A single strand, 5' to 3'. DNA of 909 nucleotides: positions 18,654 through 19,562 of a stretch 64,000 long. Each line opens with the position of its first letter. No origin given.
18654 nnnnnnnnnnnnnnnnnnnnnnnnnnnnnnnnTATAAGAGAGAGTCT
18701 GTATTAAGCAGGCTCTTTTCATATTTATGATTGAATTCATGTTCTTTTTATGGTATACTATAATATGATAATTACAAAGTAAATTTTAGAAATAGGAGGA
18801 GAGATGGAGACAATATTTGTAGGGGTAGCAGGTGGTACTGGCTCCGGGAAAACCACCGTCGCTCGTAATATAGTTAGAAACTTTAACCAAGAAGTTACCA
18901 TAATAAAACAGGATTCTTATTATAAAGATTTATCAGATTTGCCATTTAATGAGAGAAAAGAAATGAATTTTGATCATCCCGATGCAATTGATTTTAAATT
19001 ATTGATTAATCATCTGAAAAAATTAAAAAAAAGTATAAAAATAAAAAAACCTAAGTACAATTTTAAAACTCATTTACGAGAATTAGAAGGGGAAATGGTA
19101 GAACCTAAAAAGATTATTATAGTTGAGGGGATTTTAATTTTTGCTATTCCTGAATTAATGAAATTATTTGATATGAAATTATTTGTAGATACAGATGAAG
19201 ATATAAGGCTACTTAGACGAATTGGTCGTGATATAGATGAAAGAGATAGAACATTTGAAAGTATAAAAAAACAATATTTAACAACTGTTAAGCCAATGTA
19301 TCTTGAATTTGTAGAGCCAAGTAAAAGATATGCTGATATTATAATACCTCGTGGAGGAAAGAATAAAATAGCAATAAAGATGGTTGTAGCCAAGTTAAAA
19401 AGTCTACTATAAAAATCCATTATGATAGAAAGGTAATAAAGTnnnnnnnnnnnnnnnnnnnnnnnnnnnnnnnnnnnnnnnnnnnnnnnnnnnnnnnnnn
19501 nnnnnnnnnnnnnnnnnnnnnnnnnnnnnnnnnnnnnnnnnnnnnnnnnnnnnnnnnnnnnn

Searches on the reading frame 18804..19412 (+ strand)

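Call 81: search_protein_families(library=pfam, proteins=[window:18804-19412:+], max_evalue=0.001)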
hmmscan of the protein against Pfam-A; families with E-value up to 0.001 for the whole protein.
window:18804-19412:+ (202 aa): 5 families
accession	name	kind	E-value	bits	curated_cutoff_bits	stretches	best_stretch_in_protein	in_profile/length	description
PF00485.24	PRK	-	4e-48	164.3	22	1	5-190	1-196/196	Phosphoribulokinase / Uridine kinase family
PF13238.12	AAA_18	-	6.3e-08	33.6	29.4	1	6-154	1-122/128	AAA domain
PF13207.12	AAA_17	-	0.00037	21.2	27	0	10-154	2-132/136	AAA domain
PF01656.29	CbiA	-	0.00081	19.8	25.4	0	8-82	4-54/125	CobQ/CobB/MinD/ParA nucleotide binding domain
PF01121.26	CoaE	-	0.00084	19.5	27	0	5-41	2-35/180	Dephospho-CoA kinase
